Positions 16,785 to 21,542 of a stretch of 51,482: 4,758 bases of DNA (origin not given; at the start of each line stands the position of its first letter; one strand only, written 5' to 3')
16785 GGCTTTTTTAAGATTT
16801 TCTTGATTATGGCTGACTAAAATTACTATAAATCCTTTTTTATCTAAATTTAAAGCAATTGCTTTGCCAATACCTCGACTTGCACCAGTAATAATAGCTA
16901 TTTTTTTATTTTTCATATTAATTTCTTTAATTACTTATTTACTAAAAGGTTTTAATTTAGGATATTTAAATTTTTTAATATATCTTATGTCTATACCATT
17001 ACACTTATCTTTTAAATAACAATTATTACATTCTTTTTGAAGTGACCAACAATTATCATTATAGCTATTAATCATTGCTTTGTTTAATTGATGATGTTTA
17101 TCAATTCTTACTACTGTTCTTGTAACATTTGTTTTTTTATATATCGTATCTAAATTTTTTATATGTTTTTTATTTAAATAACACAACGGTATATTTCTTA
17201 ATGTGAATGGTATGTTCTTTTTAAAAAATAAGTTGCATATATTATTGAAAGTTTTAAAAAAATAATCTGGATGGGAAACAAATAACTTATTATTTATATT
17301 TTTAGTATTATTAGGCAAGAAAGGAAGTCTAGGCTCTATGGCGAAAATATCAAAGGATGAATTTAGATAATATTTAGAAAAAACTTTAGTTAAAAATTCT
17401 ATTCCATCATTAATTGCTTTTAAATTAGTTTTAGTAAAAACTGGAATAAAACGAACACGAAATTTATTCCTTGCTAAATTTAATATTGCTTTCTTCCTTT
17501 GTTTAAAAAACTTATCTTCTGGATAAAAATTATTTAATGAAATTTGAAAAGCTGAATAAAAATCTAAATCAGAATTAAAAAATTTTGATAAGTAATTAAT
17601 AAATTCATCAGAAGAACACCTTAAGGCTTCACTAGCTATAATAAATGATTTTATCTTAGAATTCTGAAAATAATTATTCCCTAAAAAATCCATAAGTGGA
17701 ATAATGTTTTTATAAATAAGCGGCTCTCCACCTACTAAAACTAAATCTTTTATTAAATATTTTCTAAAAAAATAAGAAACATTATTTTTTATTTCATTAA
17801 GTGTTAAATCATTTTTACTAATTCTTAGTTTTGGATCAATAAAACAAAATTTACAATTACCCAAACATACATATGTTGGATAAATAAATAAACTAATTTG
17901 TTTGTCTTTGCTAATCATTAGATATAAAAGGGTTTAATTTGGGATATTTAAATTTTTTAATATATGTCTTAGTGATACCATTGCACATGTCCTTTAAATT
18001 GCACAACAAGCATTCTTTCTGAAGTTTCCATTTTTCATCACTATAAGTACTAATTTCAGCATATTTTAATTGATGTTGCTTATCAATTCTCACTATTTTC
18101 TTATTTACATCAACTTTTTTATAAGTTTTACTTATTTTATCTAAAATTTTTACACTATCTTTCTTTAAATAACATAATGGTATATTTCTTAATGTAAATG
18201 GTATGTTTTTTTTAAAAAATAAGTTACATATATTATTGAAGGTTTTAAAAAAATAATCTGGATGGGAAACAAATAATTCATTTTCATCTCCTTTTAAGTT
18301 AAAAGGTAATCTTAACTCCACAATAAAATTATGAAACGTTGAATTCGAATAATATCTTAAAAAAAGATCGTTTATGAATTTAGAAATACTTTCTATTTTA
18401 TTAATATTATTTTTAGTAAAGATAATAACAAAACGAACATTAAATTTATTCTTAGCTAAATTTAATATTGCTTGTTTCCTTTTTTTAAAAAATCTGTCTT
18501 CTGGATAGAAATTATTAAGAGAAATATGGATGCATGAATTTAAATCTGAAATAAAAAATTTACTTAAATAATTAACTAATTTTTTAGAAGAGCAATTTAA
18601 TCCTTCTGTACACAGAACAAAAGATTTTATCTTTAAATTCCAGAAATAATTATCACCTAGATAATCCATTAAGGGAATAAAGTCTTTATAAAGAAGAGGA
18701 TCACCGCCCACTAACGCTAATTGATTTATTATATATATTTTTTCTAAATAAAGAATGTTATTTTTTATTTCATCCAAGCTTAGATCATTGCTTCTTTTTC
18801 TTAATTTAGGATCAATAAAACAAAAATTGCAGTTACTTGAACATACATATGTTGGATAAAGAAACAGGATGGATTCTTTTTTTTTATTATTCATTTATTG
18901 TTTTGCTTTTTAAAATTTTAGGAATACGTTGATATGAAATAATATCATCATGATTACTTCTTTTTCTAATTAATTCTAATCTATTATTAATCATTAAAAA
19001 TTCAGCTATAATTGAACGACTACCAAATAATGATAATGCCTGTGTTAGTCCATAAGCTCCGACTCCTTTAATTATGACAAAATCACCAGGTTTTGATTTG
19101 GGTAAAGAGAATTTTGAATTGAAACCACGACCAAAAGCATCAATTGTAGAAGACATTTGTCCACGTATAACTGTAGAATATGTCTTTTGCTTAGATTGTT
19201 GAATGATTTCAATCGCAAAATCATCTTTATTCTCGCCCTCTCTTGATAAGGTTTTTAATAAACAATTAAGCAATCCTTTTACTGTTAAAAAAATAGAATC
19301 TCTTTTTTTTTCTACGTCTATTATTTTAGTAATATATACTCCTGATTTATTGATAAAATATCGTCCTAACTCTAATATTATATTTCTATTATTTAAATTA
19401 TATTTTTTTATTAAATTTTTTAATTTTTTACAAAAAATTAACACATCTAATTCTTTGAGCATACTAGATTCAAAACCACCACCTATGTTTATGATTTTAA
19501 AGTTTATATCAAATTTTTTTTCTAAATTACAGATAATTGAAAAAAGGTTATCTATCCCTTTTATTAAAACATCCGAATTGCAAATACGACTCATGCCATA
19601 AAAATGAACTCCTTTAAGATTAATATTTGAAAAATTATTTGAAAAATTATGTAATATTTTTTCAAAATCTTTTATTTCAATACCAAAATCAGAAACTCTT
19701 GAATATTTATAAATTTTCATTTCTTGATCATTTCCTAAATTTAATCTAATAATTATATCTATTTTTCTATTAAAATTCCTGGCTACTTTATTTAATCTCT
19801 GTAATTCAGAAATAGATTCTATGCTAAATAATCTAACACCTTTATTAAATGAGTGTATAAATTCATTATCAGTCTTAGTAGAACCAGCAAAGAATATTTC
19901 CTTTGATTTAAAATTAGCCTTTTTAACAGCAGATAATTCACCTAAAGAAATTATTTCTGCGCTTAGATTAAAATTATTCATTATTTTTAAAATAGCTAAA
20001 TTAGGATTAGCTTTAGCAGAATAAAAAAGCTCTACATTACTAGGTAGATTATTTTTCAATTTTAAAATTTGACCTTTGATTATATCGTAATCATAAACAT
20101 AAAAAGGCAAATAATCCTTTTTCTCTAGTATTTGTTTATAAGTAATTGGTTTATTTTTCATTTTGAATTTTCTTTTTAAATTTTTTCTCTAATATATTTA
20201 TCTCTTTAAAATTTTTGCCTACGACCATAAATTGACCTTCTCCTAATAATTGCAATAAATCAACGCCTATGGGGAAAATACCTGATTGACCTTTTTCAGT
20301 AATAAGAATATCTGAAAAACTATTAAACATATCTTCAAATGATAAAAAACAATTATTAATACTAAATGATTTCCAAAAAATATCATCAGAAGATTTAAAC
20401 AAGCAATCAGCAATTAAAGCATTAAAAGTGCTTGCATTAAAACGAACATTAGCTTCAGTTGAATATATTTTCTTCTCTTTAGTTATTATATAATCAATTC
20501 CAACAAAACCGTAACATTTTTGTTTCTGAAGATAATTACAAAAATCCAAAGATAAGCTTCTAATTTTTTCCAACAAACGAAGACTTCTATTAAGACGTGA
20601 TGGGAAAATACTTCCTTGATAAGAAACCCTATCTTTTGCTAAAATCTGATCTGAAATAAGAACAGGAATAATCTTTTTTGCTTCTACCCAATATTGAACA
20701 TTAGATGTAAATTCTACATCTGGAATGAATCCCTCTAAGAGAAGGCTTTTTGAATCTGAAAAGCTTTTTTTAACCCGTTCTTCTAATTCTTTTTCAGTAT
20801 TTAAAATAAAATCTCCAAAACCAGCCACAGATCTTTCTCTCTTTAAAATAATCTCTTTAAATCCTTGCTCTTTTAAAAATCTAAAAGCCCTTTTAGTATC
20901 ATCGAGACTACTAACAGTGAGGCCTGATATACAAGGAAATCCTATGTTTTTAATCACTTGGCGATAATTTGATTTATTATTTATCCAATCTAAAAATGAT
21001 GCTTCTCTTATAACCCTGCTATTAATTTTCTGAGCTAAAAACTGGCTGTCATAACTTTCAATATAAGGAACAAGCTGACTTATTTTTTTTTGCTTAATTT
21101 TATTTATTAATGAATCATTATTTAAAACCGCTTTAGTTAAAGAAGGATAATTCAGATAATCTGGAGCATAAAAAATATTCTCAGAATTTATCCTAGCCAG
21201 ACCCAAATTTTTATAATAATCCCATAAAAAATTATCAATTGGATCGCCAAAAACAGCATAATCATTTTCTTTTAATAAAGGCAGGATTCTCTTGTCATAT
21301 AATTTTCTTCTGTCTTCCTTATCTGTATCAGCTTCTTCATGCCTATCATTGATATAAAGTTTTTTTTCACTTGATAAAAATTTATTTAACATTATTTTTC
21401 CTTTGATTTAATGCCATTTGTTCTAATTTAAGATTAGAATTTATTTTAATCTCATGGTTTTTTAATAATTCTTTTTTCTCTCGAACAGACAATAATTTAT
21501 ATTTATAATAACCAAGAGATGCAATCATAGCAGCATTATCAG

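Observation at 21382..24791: YrdC-like + Kae1-like + NodU-type carbamoyltransferase encoded as separate, overlapping genes inside the rSAM block (second Kae1-like at 30814..31872)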

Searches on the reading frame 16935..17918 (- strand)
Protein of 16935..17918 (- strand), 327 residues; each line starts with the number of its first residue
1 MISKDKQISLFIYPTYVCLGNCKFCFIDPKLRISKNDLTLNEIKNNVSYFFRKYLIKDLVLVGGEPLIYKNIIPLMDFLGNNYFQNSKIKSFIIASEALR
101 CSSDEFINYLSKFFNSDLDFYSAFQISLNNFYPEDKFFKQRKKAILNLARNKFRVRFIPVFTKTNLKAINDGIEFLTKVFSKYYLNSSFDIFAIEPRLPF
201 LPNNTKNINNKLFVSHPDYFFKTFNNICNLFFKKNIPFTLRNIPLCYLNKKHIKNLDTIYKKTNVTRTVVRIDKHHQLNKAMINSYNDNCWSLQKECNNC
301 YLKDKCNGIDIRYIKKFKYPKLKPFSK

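Call 5: search_protein_families(library=pfam, proteins=[window:16935-17918:-], max_evalue=0.01)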
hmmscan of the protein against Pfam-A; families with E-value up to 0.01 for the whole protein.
window:16935-17918:- (327 aa): 2 families
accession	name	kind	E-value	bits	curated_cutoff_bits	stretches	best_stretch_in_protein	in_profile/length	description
PF04055.27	Radical_SAM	-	7.5e-11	42.9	29.5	1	12-175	1-165/166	Radical SAM superfamily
PF13353.11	Fer4_12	-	0.00053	20.7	22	1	18-79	15-74/137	4Fe-4S single cluster domain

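Call 10: search_protein_families(library=ncbifam, proteins=[window:16935-17918:-], max_evalue=0.001)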
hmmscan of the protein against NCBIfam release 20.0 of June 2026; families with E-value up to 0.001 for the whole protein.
window:16935-17918:- (327 aa): 7 families
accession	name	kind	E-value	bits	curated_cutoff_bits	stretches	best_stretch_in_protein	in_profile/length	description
TIGR03977.1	rSAM_pair_HxsC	equivalog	2.8e-12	46.1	267.9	1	11-252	28-257/292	His-Xaa-Ser system radical SAM maturase HxsC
TIGR04251.1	SCM_rSAM_ScmF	equivalog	0.00017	21.1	400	0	10-85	6-83/353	SynChlorMet cassette radical SAM/SPASM protein ScmF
NF001199.0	PRK00164.2-1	equivalog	0.00022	20.4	231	1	9-83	13-86/308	GTP 3',8-cyclase MoaA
TIGR02666.1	moaA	equivalog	0.00025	20.1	284.05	1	18-79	20-83/336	GTP 3',8-cyclase MoaA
TIGR04054.1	rSAM_NirJ1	equivalog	0.00034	19.3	650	1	15-82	43-109/387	putative heme d1 biosynthesis radical SAM protein NirJ1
TIGR02668.1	moaA_archaeal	equivalog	0.00083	18.4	325.25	0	15-79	17-80/303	GTP 3',8-cyclase MoaA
TIGR03963.1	rSAM_QueE_Clost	equivalog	0.00087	19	260.1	0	7-80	19-89/219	putative 7-carboxy-7-deazaguanine synthase QueE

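Call 100: search_protein_families(library=ncbifam, proteins=[window:16935-17918:-], max_evalue=1e-10)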
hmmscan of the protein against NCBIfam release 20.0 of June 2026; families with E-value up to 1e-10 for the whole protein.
window:16935-17918:- (327 aa): 1 family
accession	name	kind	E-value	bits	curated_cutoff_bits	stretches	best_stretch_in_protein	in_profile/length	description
TIGR03977.1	rSAM_pair_HxsC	equivalog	2.8e-12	46.1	267.9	0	11-252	28-257/292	His-Xaa-Ser system radical SAM maturase HxsC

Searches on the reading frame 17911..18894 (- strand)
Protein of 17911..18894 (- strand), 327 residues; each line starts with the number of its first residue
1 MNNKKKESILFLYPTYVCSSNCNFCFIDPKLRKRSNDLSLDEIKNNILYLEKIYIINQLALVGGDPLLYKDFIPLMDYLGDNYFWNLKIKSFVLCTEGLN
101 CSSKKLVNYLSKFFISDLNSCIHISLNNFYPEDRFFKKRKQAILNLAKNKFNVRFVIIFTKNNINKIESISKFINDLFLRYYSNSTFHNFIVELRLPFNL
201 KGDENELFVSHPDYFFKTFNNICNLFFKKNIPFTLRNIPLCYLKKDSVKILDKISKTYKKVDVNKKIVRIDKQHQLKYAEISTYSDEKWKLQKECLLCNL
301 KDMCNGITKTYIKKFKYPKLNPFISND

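Call 5: search_protein_families(library=pfam, proteins=[window:17911-18894:-], max_evalue=0.01)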
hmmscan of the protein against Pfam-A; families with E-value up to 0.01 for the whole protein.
window:17911-18894:- (327 aa): 2 families
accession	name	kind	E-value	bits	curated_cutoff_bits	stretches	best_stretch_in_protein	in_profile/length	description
PF04055.27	Radical_SAM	-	3.4e-13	50.5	29.5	1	13-173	2-165/166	Radical SAM superfamily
PF13353.11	Fer4_12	-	0.00052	20.8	22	1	18-78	15-76/137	4Fe-4S single cluster domain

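Call 10: search_protein_families(library=ncbifam, proteins=[window:17911-18894:-], max_evalue=0.001)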
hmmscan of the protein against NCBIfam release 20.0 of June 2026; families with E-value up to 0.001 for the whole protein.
window:17911-18894:- (327 aa): 15 families
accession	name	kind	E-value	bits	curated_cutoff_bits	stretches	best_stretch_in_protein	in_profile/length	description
TIGR03977.1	rSAM_pair_HxsC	equivalog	5.1e-16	58.4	267.9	1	11-253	28-263/292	His-Xaa-Ser system radical SAM maturase HxsC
TIGR04083.1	rSAM_pep_methan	hypoth_equivalog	2.2e-06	26.8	300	1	11-176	3-166/376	TIGR04083 family peptide-modifying radical SAM enzyme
TIGR04054.1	rSAM_NirJ1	equivalog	3.1e-06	26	650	1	14-176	42-199/387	putative heme d1 biosynthesis radical SAM protein NirJ1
TIGR03962.1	mycofact_rSAM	equivalog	4.3e-06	26.1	265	1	15-173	19-172/339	mycofactocin radical SAM maturase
TIGR04251.1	SCM_rSAM_ScmF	equivalog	7.2e-06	25.6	400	1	10-172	6-167/353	SynChlorMet cassette radical SAM/SPASM protein ScmF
TIGR04053.2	TIGR04053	equivalog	9.6e-06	25.1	395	1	5-182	5-181/366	TIGR04053 family radical SAM/SPASM domain-containing protein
NF001199.0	PRK00164.2-1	equivalog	1.4e-05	24.4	231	1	15-85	19-88/308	GTP 3',8-cyclase MoaA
TIGR04163.1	rSAM_cobopep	equivalog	1.5e-05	24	375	1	6-146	62-208/428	peptide-modifying radical SAM enzyme CbpB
TIGR02668.1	moaA_archaeal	equivalog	1.8e-05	23.9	325.25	1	15-83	17-84/303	GTP 3',8-cyclase MoaA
NF041298.1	rSAM_mat_DynA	equivalog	3e-05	23.2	450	1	12-176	5-176/356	dynobactin maturation radical SAM/SPASM protein DynA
TIGR02666.1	moaA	equivalog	0.00012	21.2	284.05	1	16-101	18-103/336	GTP 3',8-cyclase MoaA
NF038332.1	rSAM_rare_HxsC4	exception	0.00029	20.1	500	0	267-322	279-334/335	radical SAM protein HxsC4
NF045646.2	rSAM_Se_TrsS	equivalog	0.00055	18.6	490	1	14-156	92-232/441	radical SAM (seleno)protein TrsS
TIGR04545.1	rSAM_ahbD_hemeb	equivalog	0.00061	19.3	500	0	15-177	7-165/339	heme b synthase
TIGR03822.1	AblA_like_2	hypoth_equivalog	0.00074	18.6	396.25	0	11-68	91-149/321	lysine-2,3-aminomutase-like protein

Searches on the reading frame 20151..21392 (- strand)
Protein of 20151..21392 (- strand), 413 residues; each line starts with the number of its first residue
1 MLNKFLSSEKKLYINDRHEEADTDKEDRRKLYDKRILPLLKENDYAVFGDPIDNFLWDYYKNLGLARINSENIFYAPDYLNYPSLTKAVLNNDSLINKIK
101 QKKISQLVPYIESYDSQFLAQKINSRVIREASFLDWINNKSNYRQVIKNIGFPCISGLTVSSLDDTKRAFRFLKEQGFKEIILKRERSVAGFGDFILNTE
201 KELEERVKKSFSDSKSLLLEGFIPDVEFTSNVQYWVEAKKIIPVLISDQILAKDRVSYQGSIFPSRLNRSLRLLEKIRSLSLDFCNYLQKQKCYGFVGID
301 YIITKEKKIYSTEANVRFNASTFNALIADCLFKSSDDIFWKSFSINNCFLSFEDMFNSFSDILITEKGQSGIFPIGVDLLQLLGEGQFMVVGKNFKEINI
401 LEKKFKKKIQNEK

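Call 4: search_protein_families(library=pfam, proteins=[window:20151-21392:-], max_evalue=0.01)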
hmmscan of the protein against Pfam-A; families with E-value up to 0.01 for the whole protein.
window:20151-21392:- (413 aa): 3 families
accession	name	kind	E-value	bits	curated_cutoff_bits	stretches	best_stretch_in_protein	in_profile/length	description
PF02655.19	ATP-grasp_3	-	1.1e-10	42.2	23.2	1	139-321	3-160/160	ATP-grasp domain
PF14398.11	ATPgrasp_YheCD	-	0.0012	18.5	26.8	1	270-325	178-234/255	YheC/D like ATP-grasp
PF02786.22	CPSase_L_D2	-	0.0013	18.7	19.8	0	140-223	2-89/211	Carbamoyl-phosphate synthase L chain, ATP binding domain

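Call 9: search_protein_families(library=ncbifam, proteins=[window:20151-21392:-], max_evalue=0.001)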
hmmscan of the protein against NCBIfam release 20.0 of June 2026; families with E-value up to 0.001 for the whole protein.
window:20151-21392:- (413 aa): 4 families
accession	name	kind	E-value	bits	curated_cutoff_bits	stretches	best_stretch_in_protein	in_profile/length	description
NF047900.1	AspMetLigLdmS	equivalog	1.4e-07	30.6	475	1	114-336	105-316/383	L-aspartate--L-methionine ligase LdmS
NF002527.0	PRK01966.1-3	equivalog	1.6e-05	24.3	310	1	139-315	118-295/332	D-alanine--D-alanine ligase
TIGR00877.1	purD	equivalog_domain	0.00052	18.9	288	1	139-247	104-213/425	phosphoribosylamine--glycine ligase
NF004679.0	PRK06019.1-5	equivalog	0.00092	18.1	326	0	126-224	86-181/376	5-(carboxyamino)imidazole ribonucleotide synthase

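Call 66: search_solved_structures(query=window:20151-21392:-, max_evalue=1, show_alignments=0)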
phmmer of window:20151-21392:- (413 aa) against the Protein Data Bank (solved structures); distinct sequences matched with E-value up to 1: 2.
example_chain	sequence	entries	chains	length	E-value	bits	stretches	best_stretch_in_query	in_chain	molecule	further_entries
8ynd_A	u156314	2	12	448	0.02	17.4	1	132-202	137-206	ATP-grasp peptide ligase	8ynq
3tqt_A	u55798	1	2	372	0.4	13.1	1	144-316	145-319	D-alanine--D-alanine ligase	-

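Call 73: search_protein_families(library=padloc, proteins=[window:20151-21392:-], max_evalue=0.001)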
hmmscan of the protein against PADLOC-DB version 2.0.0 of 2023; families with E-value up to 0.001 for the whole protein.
window:20151-21392:- (413 aa): 0 families

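Call 103: search_solved_structures(query=A3, max_evalue=1, show_alignments=0)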
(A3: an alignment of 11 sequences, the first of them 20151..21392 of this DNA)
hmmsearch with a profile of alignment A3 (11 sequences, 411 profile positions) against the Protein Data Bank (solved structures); distinct sequences matched with E-value up to 1: 24.
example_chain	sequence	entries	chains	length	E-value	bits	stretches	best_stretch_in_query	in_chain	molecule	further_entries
7r8p_A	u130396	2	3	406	6.8e-09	38.7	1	171-359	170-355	ATP-grasp domain-containing protein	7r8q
8ynd_A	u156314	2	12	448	4.4e-08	36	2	84-199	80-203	ATP-grasp peptide ligase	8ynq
3n8d_A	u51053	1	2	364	0.0013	21.2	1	152-317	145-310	D-alanine--D-alanine ligase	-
3ouu_A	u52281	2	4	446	0.0021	20.6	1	131-209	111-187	Biotin carboxylase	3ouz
3ax6_A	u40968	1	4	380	0.0022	20.5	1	170-321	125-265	Phosphoribosylaminoimidazole carboxylase, ATPase subunit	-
2i80_A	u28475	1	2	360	0.0022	20.5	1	152-317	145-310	D-alanine-D-alanine ligase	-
2i87_A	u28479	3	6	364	0.0023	20.5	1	152-317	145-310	D-alanine-D-alanine ligase | D-alanine--D-alanine ligase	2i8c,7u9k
8fff_A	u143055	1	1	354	0.0023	20.5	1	152-317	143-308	D-alanine--D-alanine ligase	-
6dgi_A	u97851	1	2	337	0.0049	19.4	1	178-316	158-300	D-alanine--D-alanine ligase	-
2pvp_A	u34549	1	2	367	0.0078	18.7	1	148-229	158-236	D-alanine-D-alanine ligase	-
1ulz_A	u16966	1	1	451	0.012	18.1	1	130-228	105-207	pyruvate carboxylase n-terminal domain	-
3tqt_A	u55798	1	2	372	0.023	17.2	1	144-317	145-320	D-alanine--D-alanine ligase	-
7kct_A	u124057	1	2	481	0.029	16.8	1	131-227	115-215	2-oxoglutarate carboxylase small subunit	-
7kbl_A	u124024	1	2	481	0.03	16.8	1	131-227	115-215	2-oxoglutarate carboxylase small subunit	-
7u56_A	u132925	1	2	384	0.043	16.3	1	139-326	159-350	D-alanine--D-alanine ligase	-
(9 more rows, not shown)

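Call 104: search_protein_families(library=pfam, alignment_id=A3, max_evalue=0.01)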
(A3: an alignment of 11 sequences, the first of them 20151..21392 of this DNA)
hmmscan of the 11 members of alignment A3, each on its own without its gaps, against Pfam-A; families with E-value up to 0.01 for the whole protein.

A. member 1, window:20151-21392:- (413 aa): 3 families
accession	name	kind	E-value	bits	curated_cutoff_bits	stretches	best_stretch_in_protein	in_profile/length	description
PF02655.19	ATP-grasp_3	-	1.1e-10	42.2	23.2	1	139-321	3-160/160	ATP-grasp domain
PF14398.11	ATPgrasp_YheCD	-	0.0012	18.5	26.8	1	270-325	178-234/255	YheC/D like ATP-grasp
PF02786.22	CPSase_L_D2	-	0.0013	18.7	19.8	0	140-223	2-89/211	Carbamoyl-phosphate synthase L chain, ATP binding domain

B. families by the number of members that match (of 11 scanned): 11 families
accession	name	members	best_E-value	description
PF02655.19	ATP-grasp_3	11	9.1e-14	ATP-grasp domain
PF07478.18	Dala_Dala_lig_C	9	3.6e-06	D-ala D-ala ligase C-terminus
PF14398.11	ATPgrasp_YheCD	9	1.9e-05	YheC/D like ATP-grasp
PF01071.24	GARS_A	7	8e-06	Phosphoribosylglycinamide synthetase, ATP-grasp (A) domain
PF02222.28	ATP-grasp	6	0.00017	ATP-grasp domain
PF14397.11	ATPgrasp_ST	3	0.00032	Sugar-transfer associated ATP-grasp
PF08443.16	RimK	2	5.7e-05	RimK-like ATP-grasp domain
PF18604.6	PreAtp-grasp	2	0.00016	Pre ATP-grasp domain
PF02786.22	CPSase_L_D2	2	0.0013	Carbamoyl-phosphate synthase L chain, ATP binding domain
PF03133.20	TTL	1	0.0031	Tubulin-tyrosine ligase family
PF16441.10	DUF5038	1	0.0071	Domain of unknown function (DUF5038)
